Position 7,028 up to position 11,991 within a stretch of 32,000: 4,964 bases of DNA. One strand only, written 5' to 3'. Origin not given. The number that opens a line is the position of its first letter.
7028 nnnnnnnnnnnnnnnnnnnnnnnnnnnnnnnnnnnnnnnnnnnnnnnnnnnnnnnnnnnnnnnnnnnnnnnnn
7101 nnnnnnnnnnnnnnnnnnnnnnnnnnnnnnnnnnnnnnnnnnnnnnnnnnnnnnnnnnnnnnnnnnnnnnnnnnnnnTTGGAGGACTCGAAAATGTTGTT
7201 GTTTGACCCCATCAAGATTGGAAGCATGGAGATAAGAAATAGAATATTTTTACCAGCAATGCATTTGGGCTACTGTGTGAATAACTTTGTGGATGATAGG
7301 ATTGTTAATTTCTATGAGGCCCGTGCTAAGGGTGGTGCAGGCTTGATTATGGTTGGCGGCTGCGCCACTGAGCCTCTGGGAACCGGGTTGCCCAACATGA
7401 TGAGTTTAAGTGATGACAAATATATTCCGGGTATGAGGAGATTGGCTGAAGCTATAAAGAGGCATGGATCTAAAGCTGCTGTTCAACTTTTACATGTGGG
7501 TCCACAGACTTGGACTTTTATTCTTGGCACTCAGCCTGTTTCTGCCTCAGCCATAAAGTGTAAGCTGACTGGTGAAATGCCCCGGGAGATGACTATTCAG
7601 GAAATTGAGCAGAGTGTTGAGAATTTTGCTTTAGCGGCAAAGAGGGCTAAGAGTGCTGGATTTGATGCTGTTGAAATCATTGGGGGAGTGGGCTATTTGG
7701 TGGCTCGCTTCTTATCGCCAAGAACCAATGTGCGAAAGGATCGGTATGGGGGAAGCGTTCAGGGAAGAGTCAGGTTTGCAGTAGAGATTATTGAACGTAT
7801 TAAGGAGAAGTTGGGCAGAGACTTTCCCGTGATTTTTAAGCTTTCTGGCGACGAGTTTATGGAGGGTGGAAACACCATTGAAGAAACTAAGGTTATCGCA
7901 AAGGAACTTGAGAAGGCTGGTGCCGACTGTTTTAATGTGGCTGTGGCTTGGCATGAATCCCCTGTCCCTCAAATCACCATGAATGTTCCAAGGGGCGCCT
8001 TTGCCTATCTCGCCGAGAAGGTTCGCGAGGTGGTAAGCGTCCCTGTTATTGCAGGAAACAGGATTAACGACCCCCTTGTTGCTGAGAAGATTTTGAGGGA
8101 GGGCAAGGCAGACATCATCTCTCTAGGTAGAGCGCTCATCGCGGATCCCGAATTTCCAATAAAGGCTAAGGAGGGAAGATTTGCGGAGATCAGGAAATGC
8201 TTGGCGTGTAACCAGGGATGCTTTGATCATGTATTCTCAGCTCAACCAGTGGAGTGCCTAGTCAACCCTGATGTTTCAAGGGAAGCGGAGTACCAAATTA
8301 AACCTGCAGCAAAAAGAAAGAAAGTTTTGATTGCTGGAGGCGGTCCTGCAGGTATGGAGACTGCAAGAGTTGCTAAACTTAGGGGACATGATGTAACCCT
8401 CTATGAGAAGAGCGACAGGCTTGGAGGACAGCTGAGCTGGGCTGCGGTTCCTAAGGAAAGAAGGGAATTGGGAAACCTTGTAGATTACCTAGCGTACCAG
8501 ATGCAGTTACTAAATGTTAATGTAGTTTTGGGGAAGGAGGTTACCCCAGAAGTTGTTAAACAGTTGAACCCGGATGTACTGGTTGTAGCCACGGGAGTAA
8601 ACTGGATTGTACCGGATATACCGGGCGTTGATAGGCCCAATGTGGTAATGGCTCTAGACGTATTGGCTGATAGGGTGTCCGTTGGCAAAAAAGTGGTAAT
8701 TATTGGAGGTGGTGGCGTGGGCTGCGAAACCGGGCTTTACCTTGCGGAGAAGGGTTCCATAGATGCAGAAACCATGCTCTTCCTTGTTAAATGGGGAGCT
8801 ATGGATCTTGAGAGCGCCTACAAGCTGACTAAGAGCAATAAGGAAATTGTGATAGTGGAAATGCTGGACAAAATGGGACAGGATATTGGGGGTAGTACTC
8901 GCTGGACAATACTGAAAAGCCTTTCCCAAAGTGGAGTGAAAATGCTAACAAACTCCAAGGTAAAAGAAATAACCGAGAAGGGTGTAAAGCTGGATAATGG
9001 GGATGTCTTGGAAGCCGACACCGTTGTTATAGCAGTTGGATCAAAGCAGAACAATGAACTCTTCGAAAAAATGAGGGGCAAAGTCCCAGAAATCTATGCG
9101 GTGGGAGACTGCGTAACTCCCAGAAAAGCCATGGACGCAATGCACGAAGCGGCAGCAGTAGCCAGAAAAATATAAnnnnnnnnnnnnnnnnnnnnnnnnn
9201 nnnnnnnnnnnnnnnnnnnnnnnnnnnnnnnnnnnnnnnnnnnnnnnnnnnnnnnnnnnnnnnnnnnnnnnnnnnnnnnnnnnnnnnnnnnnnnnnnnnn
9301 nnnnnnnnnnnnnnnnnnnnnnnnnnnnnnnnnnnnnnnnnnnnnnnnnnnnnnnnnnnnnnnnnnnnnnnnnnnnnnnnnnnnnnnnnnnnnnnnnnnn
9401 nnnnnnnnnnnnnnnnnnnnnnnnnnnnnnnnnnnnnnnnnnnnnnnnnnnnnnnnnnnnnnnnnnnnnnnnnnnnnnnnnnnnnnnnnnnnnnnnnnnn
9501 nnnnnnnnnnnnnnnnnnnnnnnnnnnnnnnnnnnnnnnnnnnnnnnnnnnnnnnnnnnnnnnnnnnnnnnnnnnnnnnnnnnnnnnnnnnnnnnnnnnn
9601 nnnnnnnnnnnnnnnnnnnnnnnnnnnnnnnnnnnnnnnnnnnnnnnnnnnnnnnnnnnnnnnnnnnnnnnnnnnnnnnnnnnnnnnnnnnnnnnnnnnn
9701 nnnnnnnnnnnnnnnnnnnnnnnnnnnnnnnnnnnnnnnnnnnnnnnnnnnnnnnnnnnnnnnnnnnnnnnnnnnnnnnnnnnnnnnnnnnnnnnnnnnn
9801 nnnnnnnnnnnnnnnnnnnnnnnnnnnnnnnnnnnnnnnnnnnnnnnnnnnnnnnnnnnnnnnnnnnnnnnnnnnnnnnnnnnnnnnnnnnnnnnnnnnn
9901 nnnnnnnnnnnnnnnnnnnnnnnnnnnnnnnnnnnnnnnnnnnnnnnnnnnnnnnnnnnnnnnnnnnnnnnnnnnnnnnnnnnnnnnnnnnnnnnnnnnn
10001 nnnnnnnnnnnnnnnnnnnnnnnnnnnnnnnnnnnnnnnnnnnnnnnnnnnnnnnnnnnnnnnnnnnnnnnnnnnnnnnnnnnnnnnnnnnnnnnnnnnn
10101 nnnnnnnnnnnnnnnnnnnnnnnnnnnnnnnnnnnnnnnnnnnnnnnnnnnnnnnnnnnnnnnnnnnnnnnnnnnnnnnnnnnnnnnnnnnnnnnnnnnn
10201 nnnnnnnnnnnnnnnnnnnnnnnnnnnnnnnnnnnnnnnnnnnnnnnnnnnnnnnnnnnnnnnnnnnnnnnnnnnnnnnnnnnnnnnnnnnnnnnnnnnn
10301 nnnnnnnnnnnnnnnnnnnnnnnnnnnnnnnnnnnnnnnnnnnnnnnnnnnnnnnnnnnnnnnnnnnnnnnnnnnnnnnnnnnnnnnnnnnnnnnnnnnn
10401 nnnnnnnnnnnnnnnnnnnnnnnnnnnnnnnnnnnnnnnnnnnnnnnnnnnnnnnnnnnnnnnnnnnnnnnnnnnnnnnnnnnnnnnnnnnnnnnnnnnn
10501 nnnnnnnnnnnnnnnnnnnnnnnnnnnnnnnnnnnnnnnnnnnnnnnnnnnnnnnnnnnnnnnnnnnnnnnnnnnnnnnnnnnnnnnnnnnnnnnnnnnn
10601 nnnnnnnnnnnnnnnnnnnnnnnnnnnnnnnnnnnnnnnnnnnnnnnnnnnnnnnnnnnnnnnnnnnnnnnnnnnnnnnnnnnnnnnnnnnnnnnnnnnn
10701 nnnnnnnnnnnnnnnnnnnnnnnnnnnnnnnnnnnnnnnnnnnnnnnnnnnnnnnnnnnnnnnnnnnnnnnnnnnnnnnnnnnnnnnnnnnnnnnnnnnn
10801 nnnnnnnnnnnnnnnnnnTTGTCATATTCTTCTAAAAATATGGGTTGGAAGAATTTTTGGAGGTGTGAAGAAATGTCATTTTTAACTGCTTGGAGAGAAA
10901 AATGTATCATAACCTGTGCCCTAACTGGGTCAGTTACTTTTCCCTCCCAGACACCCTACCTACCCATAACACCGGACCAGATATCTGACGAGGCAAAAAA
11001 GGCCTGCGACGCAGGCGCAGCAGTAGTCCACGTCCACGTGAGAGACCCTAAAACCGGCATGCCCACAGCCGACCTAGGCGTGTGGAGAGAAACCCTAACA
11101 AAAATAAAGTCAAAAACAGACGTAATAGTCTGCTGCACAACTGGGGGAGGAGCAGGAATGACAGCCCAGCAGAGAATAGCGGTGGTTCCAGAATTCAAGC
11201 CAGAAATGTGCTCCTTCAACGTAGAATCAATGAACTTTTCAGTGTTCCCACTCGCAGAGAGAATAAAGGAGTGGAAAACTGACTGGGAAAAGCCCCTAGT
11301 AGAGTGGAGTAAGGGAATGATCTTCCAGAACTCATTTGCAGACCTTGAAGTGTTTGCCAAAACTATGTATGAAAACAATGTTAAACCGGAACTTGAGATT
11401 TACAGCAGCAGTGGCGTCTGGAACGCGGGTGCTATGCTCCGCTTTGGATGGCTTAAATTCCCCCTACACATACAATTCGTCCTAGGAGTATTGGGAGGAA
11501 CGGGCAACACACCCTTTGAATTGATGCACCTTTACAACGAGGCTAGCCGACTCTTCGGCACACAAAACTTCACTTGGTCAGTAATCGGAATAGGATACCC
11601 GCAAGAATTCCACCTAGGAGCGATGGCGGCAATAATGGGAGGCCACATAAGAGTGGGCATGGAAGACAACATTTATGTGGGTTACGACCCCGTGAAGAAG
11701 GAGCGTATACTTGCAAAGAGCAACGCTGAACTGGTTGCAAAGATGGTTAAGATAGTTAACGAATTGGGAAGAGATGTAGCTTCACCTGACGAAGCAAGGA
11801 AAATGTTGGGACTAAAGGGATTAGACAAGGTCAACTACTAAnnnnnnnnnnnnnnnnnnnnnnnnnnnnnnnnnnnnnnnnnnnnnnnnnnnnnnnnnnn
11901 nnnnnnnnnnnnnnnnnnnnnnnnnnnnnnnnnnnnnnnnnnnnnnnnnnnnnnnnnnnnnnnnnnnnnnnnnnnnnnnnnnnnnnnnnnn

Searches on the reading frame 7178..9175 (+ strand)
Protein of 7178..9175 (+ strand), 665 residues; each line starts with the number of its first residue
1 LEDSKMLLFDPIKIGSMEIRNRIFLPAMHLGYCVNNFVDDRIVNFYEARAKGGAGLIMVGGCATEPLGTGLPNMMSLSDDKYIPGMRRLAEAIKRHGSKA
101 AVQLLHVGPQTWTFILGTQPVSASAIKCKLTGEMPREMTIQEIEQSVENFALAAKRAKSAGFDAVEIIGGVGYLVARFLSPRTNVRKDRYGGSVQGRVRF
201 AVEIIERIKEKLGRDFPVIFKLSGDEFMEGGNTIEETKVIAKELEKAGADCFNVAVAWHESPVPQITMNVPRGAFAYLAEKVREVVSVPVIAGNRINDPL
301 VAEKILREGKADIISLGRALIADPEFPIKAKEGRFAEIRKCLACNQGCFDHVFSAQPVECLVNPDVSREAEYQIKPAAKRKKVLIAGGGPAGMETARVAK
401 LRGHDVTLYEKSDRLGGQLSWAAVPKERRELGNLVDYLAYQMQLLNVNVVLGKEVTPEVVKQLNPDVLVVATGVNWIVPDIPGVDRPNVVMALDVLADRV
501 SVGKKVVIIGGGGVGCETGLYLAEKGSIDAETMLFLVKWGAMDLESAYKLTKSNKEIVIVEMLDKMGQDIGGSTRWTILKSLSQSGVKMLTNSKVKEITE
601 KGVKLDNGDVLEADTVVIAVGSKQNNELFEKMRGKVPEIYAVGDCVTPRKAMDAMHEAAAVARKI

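Call 3: search_protein_families(library=pfam, proteins=[window:7178-9175:+], max_evalue=0.01)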
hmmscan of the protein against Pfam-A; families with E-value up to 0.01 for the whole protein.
window:7178-9175:+ (665 aa): 13 families
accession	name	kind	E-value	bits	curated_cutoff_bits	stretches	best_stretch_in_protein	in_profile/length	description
PF00724.26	Oxidored_FMN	-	1.2e-76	258.7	27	1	8-334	2-339/342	NADH:flavin oxidoreductase / NADH oxidase family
PF07992.20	Pyr_redox_2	-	4.9e-32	112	26.1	1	382-658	2-291/291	Pyridine nucleotide-disulphide oxidoreductase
PF00070.33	Pyr_redox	-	8.6e-15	55.5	22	2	544-604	12-72/82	Pyridine nucleotide-disulphide oxidoreductase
PF01266.30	DAO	-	1.4e-12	48.3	27.9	1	382-423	1-42/353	FAD dependent oxidoreductase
PF13450.12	NAD_binding_8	-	3.9e-09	37.1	21.9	1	385-426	1-42/68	NAD(P)-binding Rossmann-like domain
PF01593.30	Amino_oxidase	-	6.2e-08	32.8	19.8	1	582-630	210-265/443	Flavin containing amine oxidoreductase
PF13738.12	Pyr_redox_3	-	1.1e-07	31.9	30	0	547-631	180-276/305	Pyridine nucleotide-disulphide oxidoreductase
PF03486.20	HI0933_like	-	8.9e-07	29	50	1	382-419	2-39/244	HI0933-like protein Rossmann domain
PF12831.13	FAD_oxidored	-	1.6e-06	28.1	27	1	383-425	2-44/416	FAD dependent oxidoreductase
PF13241.12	NAD_binding_7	-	1.9e-05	25.6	22.1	0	379-422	6-51/104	Putative NAD(P)-binding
PF00890.30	FAD_binding_2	-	6.4e-05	22.7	20.4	1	383-422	2-41/414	FAD binding domain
PF01494.25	FAD_binding_3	-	0.00019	21.2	22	0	382-413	3-34/349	FAD binding domain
PF01134.28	GIDA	-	0.00036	20.1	22.1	0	382-416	1-36/391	Glucose inhibited division protein A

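Call 58: search_solved_structures(query=window:7178-9175:+, max_evalue=1e-20)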
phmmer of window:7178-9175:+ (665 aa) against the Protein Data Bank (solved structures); distinct sequences matched with E-value up to 1e-20: 127 (the best 60 are shown).
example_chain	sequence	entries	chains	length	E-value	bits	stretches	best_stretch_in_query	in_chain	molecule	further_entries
1ps9_A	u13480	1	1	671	3.1e-131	442.2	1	8-654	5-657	2,4-dienoyl-CoA reductase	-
6qkg_A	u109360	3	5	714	3.5e-118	399.1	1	8-527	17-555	NCR A | NCR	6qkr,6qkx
6de6_A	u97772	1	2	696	2.9e-59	204.5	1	3-489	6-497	Histamine dehydrogenase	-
1djn_A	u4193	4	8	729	2.4e-49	171.7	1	6-511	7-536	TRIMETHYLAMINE DEHYDROGENASE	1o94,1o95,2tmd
1djq_A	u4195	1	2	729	4.9e-49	170.7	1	6-511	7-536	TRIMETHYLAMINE DEHYDROGENASE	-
6l6j_A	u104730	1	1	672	5.5e-49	170.5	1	7-508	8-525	Oxidored_FMN domain-containing protein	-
5nux_A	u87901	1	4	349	9e-48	166.5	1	7-332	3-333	Chromate reductase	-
8uaj_A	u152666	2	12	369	1.1e-47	166.2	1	6-332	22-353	NADPH dehydrogenase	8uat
3hf3_A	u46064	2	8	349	1.5e-47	165.7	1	7-332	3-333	Chromate reductase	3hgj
5ogt_A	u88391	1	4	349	1.7e-47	165.6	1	7-332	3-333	Chromate reductase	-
3k30_A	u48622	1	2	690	4.8e-47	164.1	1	7-510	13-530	Histamine dehydrogenase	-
3gr7_A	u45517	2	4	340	1.5e-46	162.5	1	6-337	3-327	NADPH dehydrogenase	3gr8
1z41_A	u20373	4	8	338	1.8e-45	158.9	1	8-332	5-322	Probable NADH-dependent flavin oxidoreductase yqjM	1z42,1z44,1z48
9iuv_A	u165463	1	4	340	2.4e-44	155.2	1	6-331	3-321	NADPH dehydrogenase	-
3krz_A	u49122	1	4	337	4.9e-44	154.2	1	7-327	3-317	NADH:flavin oxidoreductase/NADH oxidase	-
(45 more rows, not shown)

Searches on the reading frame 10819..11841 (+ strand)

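Call 3: search_protein_families(library=pfam, proteins=[window:10819-11841:+], max_evalue=0.01)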
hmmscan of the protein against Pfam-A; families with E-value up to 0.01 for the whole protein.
window:10819-11841:+ (340 aa): 1 family
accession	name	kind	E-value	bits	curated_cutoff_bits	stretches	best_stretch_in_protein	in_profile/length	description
PF05853.18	BKACE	-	4.3e-98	328.4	24.8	1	28-332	1-274/274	beta-keto acid cleavage enzyme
